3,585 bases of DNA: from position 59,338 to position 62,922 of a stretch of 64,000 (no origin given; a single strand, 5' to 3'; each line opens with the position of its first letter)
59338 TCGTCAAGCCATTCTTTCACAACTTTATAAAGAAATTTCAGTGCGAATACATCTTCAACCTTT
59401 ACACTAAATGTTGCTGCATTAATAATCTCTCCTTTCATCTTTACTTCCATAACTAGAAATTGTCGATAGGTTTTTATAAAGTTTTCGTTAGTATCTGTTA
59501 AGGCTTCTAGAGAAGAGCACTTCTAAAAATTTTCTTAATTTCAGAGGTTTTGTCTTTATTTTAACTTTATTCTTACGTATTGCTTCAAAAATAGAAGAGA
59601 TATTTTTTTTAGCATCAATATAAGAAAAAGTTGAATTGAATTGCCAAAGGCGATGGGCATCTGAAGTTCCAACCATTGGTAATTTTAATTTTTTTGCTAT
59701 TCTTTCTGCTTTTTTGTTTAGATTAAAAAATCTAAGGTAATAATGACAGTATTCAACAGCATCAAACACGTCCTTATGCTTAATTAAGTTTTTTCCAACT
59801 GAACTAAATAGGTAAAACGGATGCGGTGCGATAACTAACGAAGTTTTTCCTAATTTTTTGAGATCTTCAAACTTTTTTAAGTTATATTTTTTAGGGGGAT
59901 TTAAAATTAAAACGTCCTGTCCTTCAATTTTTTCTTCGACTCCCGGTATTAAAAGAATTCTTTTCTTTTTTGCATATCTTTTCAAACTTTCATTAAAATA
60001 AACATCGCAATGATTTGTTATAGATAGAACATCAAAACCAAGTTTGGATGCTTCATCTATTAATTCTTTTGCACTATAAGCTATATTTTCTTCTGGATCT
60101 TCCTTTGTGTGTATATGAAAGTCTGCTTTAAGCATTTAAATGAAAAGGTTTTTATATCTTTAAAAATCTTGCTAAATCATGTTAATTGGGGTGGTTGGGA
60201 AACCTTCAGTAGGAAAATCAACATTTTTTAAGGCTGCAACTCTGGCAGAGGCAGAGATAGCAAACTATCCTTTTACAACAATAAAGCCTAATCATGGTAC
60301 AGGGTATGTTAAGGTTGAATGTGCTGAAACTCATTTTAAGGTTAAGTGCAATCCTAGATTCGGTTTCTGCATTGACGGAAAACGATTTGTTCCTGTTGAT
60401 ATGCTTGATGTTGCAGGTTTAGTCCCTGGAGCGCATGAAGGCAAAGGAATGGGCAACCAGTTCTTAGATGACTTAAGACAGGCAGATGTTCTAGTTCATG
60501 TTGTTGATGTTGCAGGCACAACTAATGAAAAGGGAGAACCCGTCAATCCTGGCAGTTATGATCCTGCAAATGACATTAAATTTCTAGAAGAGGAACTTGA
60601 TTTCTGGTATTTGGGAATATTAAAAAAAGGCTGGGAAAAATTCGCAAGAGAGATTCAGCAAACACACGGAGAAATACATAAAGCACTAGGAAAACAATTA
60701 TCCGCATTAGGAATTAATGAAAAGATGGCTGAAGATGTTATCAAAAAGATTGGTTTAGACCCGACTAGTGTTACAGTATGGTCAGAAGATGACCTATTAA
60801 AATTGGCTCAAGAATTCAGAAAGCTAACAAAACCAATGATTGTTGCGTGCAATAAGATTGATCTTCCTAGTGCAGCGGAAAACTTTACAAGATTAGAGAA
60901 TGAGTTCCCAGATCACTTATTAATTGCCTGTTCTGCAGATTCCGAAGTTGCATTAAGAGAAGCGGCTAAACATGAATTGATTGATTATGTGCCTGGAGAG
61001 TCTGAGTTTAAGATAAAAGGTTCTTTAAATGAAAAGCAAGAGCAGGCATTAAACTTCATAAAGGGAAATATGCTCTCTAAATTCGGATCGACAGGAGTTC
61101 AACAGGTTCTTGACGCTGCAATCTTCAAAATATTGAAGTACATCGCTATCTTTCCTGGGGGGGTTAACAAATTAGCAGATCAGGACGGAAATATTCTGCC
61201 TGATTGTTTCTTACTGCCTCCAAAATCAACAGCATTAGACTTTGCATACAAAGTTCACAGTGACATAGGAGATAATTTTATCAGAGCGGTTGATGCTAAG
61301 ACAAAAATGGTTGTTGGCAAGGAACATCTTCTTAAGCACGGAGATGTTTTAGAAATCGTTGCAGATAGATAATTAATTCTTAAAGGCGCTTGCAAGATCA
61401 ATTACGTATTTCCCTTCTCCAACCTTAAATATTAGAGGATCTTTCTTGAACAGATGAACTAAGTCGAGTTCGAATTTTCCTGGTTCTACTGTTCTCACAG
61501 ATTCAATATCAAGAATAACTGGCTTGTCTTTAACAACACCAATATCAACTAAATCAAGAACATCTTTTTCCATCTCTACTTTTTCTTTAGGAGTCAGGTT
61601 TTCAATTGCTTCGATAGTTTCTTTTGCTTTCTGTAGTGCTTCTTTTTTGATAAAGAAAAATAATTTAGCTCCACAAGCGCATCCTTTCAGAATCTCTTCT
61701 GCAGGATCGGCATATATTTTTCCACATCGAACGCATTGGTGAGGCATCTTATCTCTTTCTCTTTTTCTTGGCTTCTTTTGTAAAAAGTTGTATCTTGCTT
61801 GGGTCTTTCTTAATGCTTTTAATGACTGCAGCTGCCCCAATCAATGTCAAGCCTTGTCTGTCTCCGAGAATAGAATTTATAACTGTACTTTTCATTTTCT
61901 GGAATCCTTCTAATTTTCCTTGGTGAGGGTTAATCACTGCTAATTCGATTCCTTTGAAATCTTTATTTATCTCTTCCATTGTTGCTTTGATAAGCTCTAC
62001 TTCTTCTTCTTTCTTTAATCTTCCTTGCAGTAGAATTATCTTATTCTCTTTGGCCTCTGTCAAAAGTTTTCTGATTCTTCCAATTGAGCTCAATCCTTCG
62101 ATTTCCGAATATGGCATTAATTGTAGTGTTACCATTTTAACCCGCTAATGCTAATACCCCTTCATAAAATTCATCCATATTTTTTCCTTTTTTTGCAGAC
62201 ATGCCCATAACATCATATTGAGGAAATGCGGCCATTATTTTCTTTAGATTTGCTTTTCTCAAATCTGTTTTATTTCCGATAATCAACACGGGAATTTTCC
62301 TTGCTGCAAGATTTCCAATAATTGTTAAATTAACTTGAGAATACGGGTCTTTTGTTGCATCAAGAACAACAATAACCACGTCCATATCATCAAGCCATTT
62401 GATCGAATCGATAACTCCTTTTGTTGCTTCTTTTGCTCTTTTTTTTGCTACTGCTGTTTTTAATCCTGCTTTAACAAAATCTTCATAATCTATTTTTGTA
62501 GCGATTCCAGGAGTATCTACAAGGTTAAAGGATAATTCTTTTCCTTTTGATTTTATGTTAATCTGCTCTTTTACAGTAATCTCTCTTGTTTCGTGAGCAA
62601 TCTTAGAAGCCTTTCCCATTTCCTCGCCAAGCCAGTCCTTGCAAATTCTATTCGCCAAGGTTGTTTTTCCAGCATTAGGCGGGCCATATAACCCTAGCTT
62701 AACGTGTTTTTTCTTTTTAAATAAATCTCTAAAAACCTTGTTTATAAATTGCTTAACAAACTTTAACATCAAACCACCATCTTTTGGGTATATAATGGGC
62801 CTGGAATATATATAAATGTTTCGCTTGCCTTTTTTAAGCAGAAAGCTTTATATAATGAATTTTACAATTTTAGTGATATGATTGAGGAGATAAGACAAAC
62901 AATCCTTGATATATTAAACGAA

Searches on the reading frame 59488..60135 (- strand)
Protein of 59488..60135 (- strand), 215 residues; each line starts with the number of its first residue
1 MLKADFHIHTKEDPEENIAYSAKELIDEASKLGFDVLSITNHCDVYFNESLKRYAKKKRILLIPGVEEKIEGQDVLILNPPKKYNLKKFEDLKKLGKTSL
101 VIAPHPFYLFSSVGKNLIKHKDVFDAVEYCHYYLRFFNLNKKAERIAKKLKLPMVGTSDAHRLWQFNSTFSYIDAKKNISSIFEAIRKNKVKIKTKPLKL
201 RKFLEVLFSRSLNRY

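Call 47: search_protein_families(library=pfam, proteins=[window:59488-60135:-], max_evalue=0.001)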
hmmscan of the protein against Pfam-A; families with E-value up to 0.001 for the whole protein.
window:59488-60135:- (215 aa): 2 families
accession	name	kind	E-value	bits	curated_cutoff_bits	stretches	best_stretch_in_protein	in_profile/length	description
PF13263.12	PHP_C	-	6.2e-09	35.7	21.3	1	140-191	4-56/56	PHP-associated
PF02811.25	PHP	-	4.2e-06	27.6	26.4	1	5-72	1-68/164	PHP domain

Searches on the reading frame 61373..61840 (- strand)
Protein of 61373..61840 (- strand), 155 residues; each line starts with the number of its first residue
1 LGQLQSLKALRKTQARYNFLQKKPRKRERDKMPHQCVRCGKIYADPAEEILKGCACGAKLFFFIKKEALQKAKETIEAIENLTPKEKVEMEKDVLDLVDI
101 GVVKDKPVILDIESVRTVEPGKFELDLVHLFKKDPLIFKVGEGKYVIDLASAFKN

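Call 47: search_protein_families(library=pfam, proteins=[window:61373-61840:-], max_evalue=0.001)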
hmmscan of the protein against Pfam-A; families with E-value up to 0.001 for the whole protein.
window:61373-61840:- (155 aa): 1 family
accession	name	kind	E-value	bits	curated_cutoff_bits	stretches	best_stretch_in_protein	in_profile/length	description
PF09845.14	OapC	-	5.7e-25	88.6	23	1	33-154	1-132/133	Origin-associated protein OapC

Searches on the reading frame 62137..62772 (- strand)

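Call 47: search_protein_families(library=pfam, proteins=[window:62137-62772:-], max_evalue=0.001)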
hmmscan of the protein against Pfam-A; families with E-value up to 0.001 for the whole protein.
window:62137-62772:- (211 aa): 8 families
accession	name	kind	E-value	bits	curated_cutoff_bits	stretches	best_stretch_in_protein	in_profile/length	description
PF01926.29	MMR_HSR1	-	2.6e-15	56.9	21.9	1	26-168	2-113/113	50S ribosome-binding GTPase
PF00009.33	GTP_EFTU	-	9.4e-13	48.6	26.5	2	21-91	1-80/188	Elongation factor Tu GTP binding domain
PF08477.19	Roc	-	3.4e-07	31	27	1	25-89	1-65/119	Ras of Complex, Roc, domain of DAPkinase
PF02421.24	FeoB_N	-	5.5e-07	29.7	27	1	26-203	3-153/156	Ferrous iron transport protein B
PF00735.24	Septin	-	1e-06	28.7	26.2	1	28-98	9-80/280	Septin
PF00025.27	Arf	-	6.1e-06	26.3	22.3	0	11-48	2-39/174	ADP-ribosylation factor family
PF03193.22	RsgA_GTPase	-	9.2e-06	26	30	0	22-91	105-169/174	RsgA GTPase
PF00071.28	Ras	-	9.9e-06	25.7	21.6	0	130-206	72-156/162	Ras family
